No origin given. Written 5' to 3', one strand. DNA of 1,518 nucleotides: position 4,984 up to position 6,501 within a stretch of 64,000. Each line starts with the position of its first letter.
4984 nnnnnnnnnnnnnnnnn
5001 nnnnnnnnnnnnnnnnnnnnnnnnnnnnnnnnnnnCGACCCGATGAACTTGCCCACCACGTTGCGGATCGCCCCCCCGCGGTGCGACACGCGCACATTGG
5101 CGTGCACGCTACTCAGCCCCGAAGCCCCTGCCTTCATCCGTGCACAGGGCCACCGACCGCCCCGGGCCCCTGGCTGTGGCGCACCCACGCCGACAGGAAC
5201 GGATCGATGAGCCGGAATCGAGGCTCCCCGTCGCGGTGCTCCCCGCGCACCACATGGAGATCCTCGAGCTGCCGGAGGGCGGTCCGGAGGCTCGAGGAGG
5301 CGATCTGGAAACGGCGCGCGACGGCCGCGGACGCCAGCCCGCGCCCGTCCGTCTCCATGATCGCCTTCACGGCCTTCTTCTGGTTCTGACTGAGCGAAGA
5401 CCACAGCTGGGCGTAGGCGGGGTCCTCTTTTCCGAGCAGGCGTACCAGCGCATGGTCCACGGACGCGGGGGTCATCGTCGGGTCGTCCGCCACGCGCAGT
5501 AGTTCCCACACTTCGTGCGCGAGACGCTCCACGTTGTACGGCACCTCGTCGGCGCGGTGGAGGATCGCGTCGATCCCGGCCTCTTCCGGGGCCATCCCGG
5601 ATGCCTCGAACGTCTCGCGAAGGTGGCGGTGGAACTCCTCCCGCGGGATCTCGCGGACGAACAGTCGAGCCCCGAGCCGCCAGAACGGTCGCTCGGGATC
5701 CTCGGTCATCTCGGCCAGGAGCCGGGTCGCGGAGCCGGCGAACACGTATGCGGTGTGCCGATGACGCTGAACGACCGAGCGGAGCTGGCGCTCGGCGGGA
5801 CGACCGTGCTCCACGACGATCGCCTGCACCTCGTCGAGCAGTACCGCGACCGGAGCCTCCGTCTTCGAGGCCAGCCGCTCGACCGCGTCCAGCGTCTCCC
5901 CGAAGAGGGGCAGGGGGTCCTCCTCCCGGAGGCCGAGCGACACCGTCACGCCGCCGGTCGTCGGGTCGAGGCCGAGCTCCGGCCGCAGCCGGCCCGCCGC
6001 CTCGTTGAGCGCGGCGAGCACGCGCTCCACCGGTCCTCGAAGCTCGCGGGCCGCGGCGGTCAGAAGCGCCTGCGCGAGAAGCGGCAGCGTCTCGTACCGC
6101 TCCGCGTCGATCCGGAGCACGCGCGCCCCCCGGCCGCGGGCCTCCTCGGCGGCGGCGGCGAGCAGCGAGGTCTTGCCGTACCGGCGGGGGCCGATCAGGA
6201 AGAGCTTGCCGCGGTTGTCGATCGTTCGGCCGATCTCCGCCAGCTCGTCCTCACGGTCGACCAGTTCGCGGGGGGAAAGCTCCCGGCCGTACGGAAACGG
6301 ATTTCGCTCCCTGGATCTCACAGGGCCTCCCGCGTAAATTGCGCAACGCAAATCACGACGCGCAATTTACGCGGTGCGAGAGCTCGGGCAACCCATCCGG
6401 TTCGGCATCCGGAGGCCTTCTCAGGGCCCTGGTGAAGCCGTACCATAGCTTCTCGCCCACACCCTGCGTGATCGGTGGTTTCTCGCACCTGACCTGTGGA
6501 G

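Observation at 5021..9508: Duplication footprint: both Ser/Thr kinase-TPR genes are followed on the opposite strand by the same beta-lactamase-family C-terminus, intact after kinase 2 and an 18-codon relic after kinase 1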

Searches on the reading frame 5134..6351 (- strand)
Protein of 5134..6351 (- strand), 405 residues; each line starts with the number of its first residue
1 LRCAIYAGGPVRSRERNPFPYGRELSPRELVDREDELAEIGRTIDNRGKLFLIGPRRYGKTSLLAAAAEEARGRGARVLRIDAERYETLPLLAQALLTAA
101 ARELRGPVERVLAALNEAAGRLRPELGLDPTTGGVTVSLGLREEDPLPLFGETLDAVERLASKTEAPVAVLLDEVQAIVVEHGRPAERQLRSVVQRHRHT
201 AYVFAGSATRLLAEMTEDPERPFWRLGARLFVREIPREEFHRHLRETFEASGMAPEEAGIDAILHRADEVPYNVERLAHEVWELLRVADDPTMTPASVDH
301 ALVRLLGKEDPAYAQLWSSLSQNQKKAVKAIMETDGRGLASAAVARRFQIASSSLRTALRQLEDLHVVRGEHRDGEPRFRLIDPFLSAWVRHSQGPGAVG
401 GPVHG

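Call 11: search_protein_families(library=pfam, proteins=[window:5134-6351:-], max_evalue=0.01)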
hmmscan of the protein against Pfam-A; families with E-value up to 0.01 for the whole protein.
window:5134-6351:- (405 aa): 5 families
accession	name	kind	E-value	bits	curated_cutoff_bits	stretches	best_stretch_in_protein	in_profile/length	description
PF01637.24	ATPase_2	-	3.3e-08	34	33.2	1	31-224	2-176/225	ATPase domain predominantly from Archaea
PF13191.12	AAA_16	-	3.7e-08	34.5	32.6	1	30-191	2-152/167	AAA ATPase domain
PF13401.12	AAA_22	-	3.8e-08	34.2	27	1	46-207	4-123/130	AAA domain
PF13173.12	AAA_14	-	4.2e-08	33.7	27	1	50-95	5-49/129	AAA domain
PF00004.35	AAA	-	0.00021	22.2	21.2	1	51-210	2-110/131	ATPase family associated with various cellular activities (AAA)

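Call 13: find_encoding_contigs(protein=window:5134-6351:-, flank=10000, max_places=10)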
Protein window:5134-6351:- (405 aa): no gene with exactly this product is on record in the collection.

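Call 32: find_homologous_proteins(query=window:5134-6351:-)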
Query window:5134-6351:- (405 aa): 453 proteins with E <= 0.001 among 8000 candidates; the best 120 are listed.
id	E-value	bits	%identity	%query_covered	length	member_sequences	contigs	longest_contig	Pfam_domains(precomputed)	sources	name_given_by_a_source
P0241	1.2e-252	856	100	98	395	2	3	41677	PF13173.13,PF13401.13,PF01637.25,PF13191.13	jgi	-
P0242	7.8e-200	682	83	95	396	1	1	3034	PF13173.13,PF13401.13,PF01637.25,PF13191.13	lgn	-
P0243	2.0e-199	681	83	95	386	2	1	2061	PF13173.13,PF13401.13,PF01637.25,PF13191.13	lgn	-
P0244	3.3e-155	535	68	94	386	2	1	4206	PF13173.13,PF13401.13,PF01637.25,PF13191.13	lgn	-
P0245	2.9e-154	532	84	74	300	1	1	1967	-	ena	-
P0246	3.9e-153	528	67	94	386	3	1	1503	PF13173.13,PF13401.13,PF01637.25,PF13191.13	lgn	-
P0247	5.1e-144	498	62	94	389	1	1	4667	PF13173.13,PF13401.13,PF01637.25,PF13191.13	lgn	-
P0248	2.7e-143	496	64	94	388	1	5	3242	PF13173.13,PF01637.25,PF13191.13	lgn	-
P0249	4.3e-140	485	62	93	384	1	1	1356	PF13173.13,PF01637.25,PF13191.13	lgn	-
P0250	2.4e-139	483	61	94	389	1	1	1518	PF13173.13,PF13401.13,PF01637.25,PF13191.13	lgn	-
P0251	1.2e-138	481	61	94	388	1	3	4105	PF13173.13,PF13401.13,PF01637.25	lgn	-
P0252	2.2e-136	473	60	94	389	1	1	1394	PF13173.13,PF13401.13,PF01637.25,PF13191.13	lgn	-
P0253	2.2e-132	460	58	95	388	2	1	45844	PF13173.13,PF13401.13,PF01637.25,PF13191.13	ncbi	ncbi:MAG: AAA family ATPase [Gemmatimonadota bacterium]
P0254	4.4e-132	459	59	94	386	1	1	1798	PF13173.13,PF13401.13,PF01637.25,PF13191.13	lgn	-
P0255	1.2e-131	457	57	94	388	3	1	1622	PF13173.13,PF13401.13,PF01637.25,PF13191.13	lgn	-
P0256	1.2e-131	457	59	90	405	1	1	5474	PF13173.13,PF01637.25,PF13191.13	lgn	-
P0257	1.0e-129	451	58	93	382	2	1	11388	PF13173.13,PF13401.13,PF01637.25,PF13191.13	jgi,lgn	jgi:hypothetical protein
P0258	2.5e-129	450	58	94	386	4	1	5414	PF13173.13,PF13401.13,PF01637.25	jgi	jgi:uncharacterized protein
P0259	3.4e-129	449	60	94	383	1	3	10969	PF13173.13,PF13401.13,PF01637.25,PF13191.13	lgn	-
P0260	1.2e-128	448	58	94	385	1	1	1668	PF13173.13,PF13401.13,PF01637.25,PF13191.13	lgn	-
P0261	2.9e-128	446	59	94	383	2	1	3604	PF13173.13,PF13401.13,PF01637.25,PF13191.13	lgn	-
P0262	3.2e-127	443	59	93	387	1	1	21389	PF13173.13,PF13401.13,PF01637.25,PF13191.13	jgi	jgi:uncharacterized protein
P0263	3.9e-126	439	54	97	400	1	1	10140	PF13173.13,PF13401.13,PF01637.25,PF13191.13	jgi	jgi:AAA+ ATPase superfamily predicted ATPase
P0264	7.8e-126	438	56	95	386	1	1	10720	PF13173.13,PF13401.13,PF01637.25,PF13191.13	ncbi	-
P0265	3.0e-125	436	56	94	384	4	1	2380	PF13173.13,PF13401.13,PF01637.25,PF13191.13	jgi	jgi:predicted AAA+ superfamily ATPase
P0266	3.5e-125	436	58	94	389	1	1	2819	PF13173.13,PF13401.13,PF01637.25,PF13191.13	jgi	jgi:uncharacterized protein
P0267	3.6e-125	436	55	93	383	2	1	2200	PF13173.13,PF13401.13,PF01637.25,PF13191.13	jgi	jgi:predicted AAA+ superfamily ATPase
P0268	4.5e-125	436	57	94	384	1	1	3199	PF13173.13,PF13401.13,PF01637.25,PF13191.13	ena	-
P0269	6.7e-125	435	56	94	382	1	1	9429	PF13173.13,PF13401.13,PF01637.25,PF13191.13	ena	-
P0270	8.3e-125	435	57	95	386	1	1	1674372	PF13173.13,PF13401.13,PF01637.25,PF13191.13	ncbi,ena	-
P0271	2.8e-124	433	57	94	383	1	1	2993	PF13173.13,PF13401.13,PF01637.25,PF13191.13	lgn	-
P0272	5.1e-124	432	54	94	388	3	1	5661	PF13173.13,PF09339.17,PF12802.14,PF13401.13,PF01637.25,PF13191.13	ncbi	-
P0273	5.3e-124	432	57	93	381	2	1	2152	PF13173.13,PF13401.13,PF01637.25,PF13191.13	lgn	-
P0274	5.4e-124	432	55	93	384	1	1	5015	PF13173.13,PF13401.13,PF01637.25,PF13191.13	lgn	-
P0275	5.5e-124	432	56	94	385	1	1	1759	PF13173.13,PF09339.17,PF13401.13,PF01637.25,PF13191.13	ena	-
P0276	7.1e-124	432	58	94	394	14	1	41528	PF13173.13,PF13401.13,PF01637.25,PF13191.13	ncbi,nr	ncbi:MAG TPA: ATP-binding protein [Longimicrobiales bacterium]|nr:ATP-binding protein [Longimicrobia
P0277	1.3e-123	431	57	94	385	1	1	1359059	PF13173.13,PF13401.13,PF01637.25,PF13191.13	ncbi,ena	-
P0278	1.4e-123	431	57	94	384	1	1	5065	PF13173.13,PF13401.13,PF01637.25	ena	-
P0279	1.6e-123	431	55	94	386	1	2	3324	PF13173.13,PF13401.13,PF01637.25,PF13191.13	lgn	-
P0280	1.7e-123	431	53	95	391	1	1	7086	PF13173.13,PF12802.14,PF13401.13,PF01637.25,PF13191.13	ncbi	ncbi:MAG: hypothetical protein ABIF09_15645 [Gemmatimonadota bacterium]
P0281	2.7e-123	430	54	94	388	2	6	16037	PF13173.13,PF13401.13,PF01637.25,PF13191.13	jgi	jgi:DNA-binding transcriptional ArsR family regulator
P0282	2.9e-123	430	56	94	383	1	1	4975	PF13173.13,PF13401.13,PF01637.25,PF13191.13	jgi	jgi:AAA+ ATPase superfamily predicted ATPase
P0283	3.8e-123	430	58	93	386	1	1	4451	PF13173.13,PF13401.13,PF01637.25,PF13191.13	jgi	jgi:AAA+ ATPase superfamily predicted ATPase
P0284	6.2e-123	429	55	94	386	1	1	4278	PF13173.13,PF13401.13,PF01637.25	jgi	jgi:hypothetical protein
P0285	8.0e-123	428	54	94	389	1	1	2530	PF13173.13,PF13401.13,PF01637.25,PF13191.13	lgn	-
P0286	8.3e-123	428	55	94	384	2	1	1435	PF13173.13,PF13401.13,PF01637.25,PF13191.13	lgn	-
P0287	1.1e-122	428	57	94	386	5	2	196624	PF13173.13,PF13401.13,PF01637.25,PF13191.13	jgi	jgi:uncharacterized protein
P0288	1.3e-122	428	57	94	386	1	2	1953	PF13173.13,PF13401.13,PF01637.25,PF13191.13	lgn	-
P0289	1.5e-122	428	56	93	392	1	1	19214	PF13173.13,PF01637.25,PF13191.13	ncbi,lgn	-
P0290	1.6e-122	427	56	93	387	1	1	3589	PF13173.13,PF13401.13,PF01637.25,PF13191.13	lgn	-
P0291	1.7e-122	427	56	94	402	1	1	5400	PF13173.13,PF13401.13,PF01637.25,PF13191.13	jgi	jgi:uncharacterized protein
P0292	2.0e-122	427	55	93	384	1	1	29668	PF13173.13,PF13401.13,PF01637.25,PF13191.13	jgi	jgi:AAA+ ATPase superfamily predicted ATPase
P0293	3.1e-122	427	55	97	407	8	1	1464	PF13173.13,PF13401.13,PF01637.25,PF13191.13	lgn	-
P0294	3.3e-122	426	55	94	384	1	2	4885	PF13173.13,PF13401.13,PF01637.25,PF13191.13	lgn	-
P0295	4.9e-122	426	56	94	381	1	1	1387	PF13173.13,PF13401.13,PF01637.25,PF13191.13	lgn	-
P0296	1.1e-121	425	54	93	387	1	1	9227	PF13173.13,PF13401.13,PF01637.25,PF13191.13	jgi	jgi:AAA+ ATPase superfamily predicted ATPase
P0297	1.1e-121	425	56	93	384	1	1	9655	PF13173.13,PF13401.13,PF01637.25,PF13191.13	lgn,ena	-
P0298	1.4e-121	424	56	94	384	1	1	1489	PF13173.13,PF01637.25,PF13191.13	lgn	-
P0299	1.5e-121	424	55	94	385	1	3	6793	PF13173.13,PF13401.13,PF01637.25,PF13191.13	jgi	jgi:uncharacterized protein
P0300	2.5e-121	424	55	94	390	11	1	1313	PF13173.13,PF13401.13,PF01637.25,PF13191.13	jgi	-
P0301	2.8e-121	423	58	90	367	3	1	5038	PF13173.13,PF13401.13,PF01637.25,PF13191.13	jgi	jgi:DNA-binding IclR family transcriptional regulator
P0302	3.0e-121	423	55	94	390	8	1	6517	PF13173.13,PF13401.13,PF01637.25,PF13191.13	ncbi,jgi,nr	ncbi:MAG TPA: AAA family ATPase [Longimicrobium sp.]|jgi:uncharacterized protein (UPF0147 family)|nr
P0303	3.1e-121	423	54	93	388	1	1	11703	PF13173.13,PF13401.13,PF01637.25,PF13191.13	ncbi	-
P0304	4.6e-121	423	55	94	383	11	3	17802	PF13173.13,PF13401.13,PF01637.25,PF13191.13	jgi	jgi:uncharacterized protein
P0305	5.0e-121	423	56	94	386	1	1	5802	PF13173.13,PF13401.13,PF01637.25,PF13191.13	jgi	jgi:uncharacterized protein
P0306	5.4e-121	422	53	93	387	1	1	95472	PF13173.13,PF13401.13,PF01637.25,PF13191.13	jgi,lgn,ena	jgi:hypothetical protein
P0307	6.6e-121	422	56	94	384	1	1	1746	PF13173.13,PF01637.25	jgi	jgi:hypothetical protein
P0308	6.7e-121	422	54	93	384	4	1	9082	PF13173.13,PF13401.13,PF01637.25,PF13191.13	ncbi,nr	ncbi:MAG TPA: AAA family ATPase [Longimicrobium sp.]|nr:AAA family ATPase [Longimicrobium sp.]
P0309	6.9e-121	422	54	94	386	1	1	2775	PF13173.13,PF13401.13,PF01637.25,PF13191.13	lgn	-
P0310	9.2e-121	422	55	94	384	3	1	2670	PF13173.13,PF13401.13,PF01637.25,PF13191.13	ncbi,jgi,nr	ncbi:MAG TPA: AAA family ATPase [Longimicrobium sp.]|jgi:hypothetical protein|nr:AAA family ATPase [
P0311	1.8e-120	421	55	94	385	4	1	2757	PF13173.13,PF13401.13,PF01637.25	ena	-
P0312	2.1e-120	420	54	94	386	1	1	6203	PF13173.13,PF13401.13,PF01637.25,PF13191.13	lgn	-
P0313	3.5e-120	420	54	94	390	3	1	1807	PF13173.13,PF13401.13,PF01637.25,PF13191.13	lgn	-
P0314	3.9e-120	420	53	95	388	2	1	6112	PF13173.13,PF01637.25,PF13191.13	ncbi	-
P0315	3.9e-120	420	52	97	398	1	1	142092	PF13173.13,PF13401.13,PF01637.25,PF13191.13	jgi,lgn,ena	-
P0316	4.3e-120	419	55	94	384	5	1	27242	PF13173.13,PF13401.13,PF01637.25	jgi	-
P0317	4.9e-120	419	55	94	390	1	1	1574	PF13173.13,PF13401.13,PF01637.25,PF13191.13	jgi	jgi:hypothetical protein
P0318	5.0e-120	419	54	94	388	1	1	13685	PF13173.13,PF13401.13,PF01637.25,PF13191.13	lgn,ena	-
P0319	5.8e-120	419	53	93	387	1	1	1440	PF13173.13,PF13401.13,PF01637.25,PF13191.13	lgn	-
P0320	5.9e-120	419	53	94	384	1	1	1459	PF13173.13,PF13401.13,PF01637.25,PF13191.13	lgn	-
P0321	8.4e-120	419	56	94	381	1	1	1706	PF13173.13,PF13401.13,PF01637.25,PF13191.13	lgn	-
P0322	1.4e-119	418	53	93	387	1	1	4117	PF13173.13,PF13401.13,PF01637.25,PF13191.13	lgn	-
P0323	2.0e-119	417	55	94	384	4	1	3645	PF13173.13,PF13401.13,PF01637.25,PF13191.13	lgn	-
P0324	2.3e-119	417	53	94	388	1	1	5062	PF13173.13,PF01637.25,PF13191.13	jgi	jgi:DNA-binding transcriptional ArsR family regulator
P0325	2.4e-119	417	52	94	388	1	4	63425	PF13173.13,PF13401.13,PF01637.25,PF13191.13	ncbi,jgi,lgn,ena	-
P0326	3.3e-119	417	53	93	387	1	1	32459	PF13173.13,PF13401.13,PF01637.25,PF13191.13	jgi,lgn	jgi:AAA+ ATPase superfamily predicted ATPase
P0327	3.7e-119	416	53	94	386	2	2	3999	PF13173.13,PF13401.13,PF01637.25,PF13191.13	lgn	-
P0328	6.2e-119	416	55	94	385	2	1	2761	PF13173.13,PF12802.14,PF13401.13,PF01637.25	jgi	jgi:uncharacterized protein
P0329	1.4e-118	414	55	94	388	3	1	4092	PF13173.13,PF13401.13,PF01637.25,PF13191.13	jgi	jgi:AAA+ ATPase superfamily predicted ATPase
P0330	1.6e-118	414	54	94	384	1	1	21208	PF13173.13,PF13401.13,PF01637.25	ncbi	ncbi:MAG: AAA family ATPase [Gemmatimonadota bacterium]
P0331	1.6e-118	414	52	94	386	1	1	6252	PF13173.13,PF13401.13,PF01637.25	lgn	-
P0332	3.5e-118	413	52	96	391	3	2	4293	PF13173.13,PF13401.13,PF01637.25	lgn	-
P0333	3.7e-118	413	54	94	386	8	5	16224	PF13173.13,PF13401.13,PF01637.25,PF13191.13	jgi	jgi:uncharacterized protein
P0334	1.2e-117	411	51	94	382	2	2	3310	PF13173.13,PF13401.13,PF20703.4,PF01637.25,PF13191.13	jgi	-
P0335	1.4e-117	411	56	94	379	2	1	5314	PF13173.13,PF01637.25,PF13191.13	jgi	jgi:uncharacterized protein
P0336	6.0e-117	409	55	94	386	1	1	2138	PF13173.13,PF13401.13,PF01637.25,PF13191.13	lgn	-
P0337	6.5e-117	409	54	95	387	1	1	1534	PF13173.13,PF13401.13,PF01637.25,PF13191.13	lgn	-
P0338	6.7e-117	409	53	95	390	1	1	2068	PF13173.13,PF12802.14,PF13401.13,PF01637.25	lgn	-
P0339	1.1e-116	408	53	94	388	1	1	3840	PF13173.13,PF13401.13,PF01637.25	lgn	-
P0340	1.4e-116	408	53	94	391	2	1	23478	PF13173.13,PF13401.13,PF01637.25,PF13191.13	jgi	jgi:AAA+ ATPase superfamily predicted ATPase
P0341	1.5e-116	408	54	94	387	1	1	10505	PF13173.13,PF12802.14,PF13401.13,PF01637.25,PF13191.13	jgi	jgi:AAA+ ATPase superfamily predicted ATPase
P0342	1.1e-115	405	53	94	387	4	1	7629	PF13173.13,PF13401.13,PF01637.25,PF13191.13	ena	-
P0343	1.1e-115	405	54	95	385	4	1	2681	PF13173.13,PF13401.13,PF01637.25,PF13191.13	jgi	jgi:uncharacterized protein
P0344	1.6e-115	404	53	94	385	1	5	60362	PF13173.13,PF13604.13,PF13401.13,PF01637.25,PF13191.13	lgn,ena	-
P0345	1.7e-115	404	53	94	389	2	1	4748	PF13173.13,PF13401.13,PF01637.25,PF13191.13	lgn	-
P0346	7.6e-115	402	53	94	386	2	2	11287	PF13173.13,PF01637.25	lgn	-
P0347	1.1e-113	398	53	94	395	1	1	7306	PF13173.13,PF13401.13,PF01637.25,PF13191.13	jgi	jgi:AAA+ ATPase superfamily predicted ATPase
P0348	1.2e-113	398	52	93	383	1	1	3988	PF13173.13,PF13401.13,PF01637.25,PF13191.13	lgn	-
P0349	2.2e-113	397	55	94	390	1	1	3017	PF13173.13,PF13401.13,PF01637.25,PF13191.13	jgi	jgi:uncharacterized protein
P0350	2.6e-113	397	52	95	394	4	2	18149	PF13173.13,PF13401.13,PF01637.25,PF13191.13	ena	-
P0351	3.1e-113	397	51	94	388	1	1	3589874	PF13173.13,PF13401.13,PF01637.25,PF13191.13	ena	-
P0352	3.6e-113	397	53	94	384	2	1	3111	PF13173.13,PF13401.13,PF01637.25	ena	-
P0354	1.1e-112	395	52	94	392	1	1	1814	PF13173.13,PF13401.13,PF01637.25,PF13191.13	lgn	-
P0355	1.7e-112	394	53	94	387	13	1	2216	PF13173.13,PF13401.13,PF01637.25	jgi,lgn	-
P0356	2.9e-112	394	51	95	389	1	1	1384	PF13173.13,PF13401.13,PF01637.25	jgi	jgi:uncharacterized protein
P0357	1.5e-111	391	50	94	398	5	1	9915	PF13173.13,PF13401.13,PF01637.25,PF13191.13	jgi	-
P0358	1.9e-111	391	52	94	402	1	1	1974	PF13173.13,PF13401.13,PF20703.4,PF01637.25,PF13191.13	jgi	-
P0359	5.6e-111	389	50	95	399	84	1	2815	PF13173.13,PF01637.25,PF13191.13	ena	-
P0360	8.7e-111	389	50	95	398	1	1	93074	PF13173.13,PF13401.13,PF01637.25,PF13191.13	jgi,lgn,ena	-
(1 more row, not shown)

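Call 33: find_encoding_contigs(protein=P0242, flank=10000, max_places=5)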
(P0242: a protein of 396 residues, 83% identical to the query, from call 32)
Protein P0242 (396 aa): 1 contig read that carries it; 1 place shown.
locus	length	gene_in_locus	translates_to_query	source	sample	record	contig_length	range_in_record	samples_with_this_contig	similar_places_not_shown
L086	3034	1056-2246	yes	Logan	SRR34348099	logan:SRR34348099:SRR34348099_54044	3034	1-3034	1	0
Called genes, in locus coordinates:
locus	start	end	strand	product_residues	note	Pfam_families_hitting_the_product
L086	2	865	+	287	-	?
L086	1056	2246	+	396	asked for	PF01637:ATPase_2 (weak), PF13191:AAA_16, PF13173:AAA_14 (faint), PF13401:AAA_22 (weak)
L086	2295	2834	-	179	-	-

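Call 34: find_encoding_contigs(protein=P0243, flank=10000, max_places=5)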
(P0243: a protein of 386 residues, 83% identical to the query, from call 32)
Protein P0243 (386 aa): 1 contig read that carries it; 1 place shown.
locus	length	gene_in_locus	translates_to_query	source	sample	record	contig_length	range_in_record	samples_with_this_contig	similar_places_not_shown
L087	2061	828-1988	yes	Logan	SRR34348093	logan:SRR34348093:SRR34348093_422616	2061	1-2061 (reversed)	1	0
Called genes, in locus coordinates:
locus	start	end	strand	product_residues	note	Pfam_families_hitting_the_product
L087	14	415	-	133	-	PF01850:PIN (weak), PF13470:PIN_3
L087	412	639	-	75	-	PF19891:DUF6364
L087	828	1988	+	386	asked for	PF01637:ATPase_2 (weak), PF13191:AAA_16 (weak), PF13173:AAA_14 (faint), PF13401:AAA_22 (faint)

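Call 35: find_encoding_contigs(protein=P0244, flank=10000, max_places=5)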
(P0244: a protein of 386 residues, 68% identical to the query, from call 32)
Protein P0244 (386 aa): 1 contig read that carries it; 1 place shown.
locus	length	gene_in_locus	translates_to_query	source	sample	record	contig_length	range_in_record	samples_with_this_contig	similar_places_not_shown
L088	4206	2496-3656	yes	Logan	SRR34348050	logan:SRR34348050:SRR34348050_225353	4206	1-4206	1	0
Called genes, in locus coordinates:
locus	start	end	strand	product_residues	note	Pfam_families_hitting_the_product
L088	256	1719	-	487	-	PF20091:Abhydrolase_10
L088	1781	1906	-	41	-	-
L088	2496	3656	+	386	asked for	PF01637:ATPase_2, PF13191:AAA_16 (weak), PF13173:AAA_14 (faint), PF13401:AAA_22 (faint)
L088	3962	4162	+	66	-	-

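Call 37: find_encoding_contigs(protein=P0241, flank=10000, max_places=6)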
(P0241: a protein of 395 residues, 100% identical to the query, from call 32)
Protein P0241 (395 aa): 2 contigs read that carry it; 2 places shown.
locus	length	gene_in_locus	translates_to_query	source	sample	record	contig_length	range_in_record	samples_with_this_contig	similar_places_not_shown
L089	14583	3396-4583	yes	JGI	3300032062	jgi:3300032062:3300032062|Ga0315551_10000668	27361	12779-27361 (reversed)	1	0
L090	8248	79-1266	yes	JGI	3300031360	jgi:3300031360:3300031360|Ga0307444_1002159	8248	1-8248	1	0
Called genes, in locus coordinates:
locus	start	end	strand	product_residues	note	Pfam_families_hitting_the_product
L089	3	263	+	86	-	?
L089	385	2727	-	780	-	PF00069:Pkinase, PF07714:PK_Tyr_Ser-Thr, PF24885:TPR_NPHP3, PF13424:TPR_12, PF13374:TPR_10, PF13424:TPR_12, PF13374:TPR_10, PF24885:TPR_NPHP3, +17 more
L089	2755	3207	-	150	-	-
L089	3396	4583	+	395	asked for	PF01637:ATPase_2, PF13191:AAA_16 (weak), PF13173:AAA_14 (faint), PF13401:AAA_22 (weak)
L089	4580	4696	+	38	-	-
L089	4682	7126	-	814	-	PF00069:Pkinase, PF01636:APH (faint), PF03109:ABC1 (faint), PF07714:PK_Tyr_Ser-Thr, PF13432:TPR_16 (faint), PF13428:TPR_14 (faint), PF00515:TPR_1 (faint), PF07719:TPR_2 (faint), +5 more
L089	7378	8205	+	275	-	PF00034:Cytochrom_C (faint), PF13442:Cytochrome_CBB3 (weak)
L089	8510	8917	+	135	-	-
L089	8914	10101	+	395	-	PF06537:DHOR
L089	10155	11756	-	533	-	PF00450:Peptidase_S10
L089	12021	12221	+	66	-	-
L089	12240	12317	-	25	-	-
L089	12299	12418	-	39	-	-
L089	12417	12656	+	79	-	PF00837:T4_deiodinase (weak)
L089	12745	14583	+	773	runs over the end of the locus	PF00708:Acylphosphatase, PF07503:zf-HYPF, PF01300:Sua5_yciO_yrdC, PF17788:HypF_C, PF22521:HypF_C_2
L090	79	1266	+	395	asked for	PF01637:ATPase_2, PF13191:AAA_16 (weak), PF13173:AAA_14 (faint), PF13401:AAA_22 (weak)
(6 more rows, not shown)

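Call 46: search_protein_families(library=ncbifam, proteins=[window:5134-6351:-], max_evalue=0.01)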
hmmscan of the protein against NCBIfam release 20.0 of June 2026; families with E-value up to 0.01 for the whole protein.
window:5134-6351:- (405 aa): 1 family
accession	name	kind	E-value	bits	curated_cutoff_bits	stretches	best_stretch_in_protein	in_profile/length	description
TIGR03420.1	DnaA_homol_Hda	equivalog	0.0043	16.6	194.8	0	46-90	37-81/226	DnaA regulatory inactivator Hda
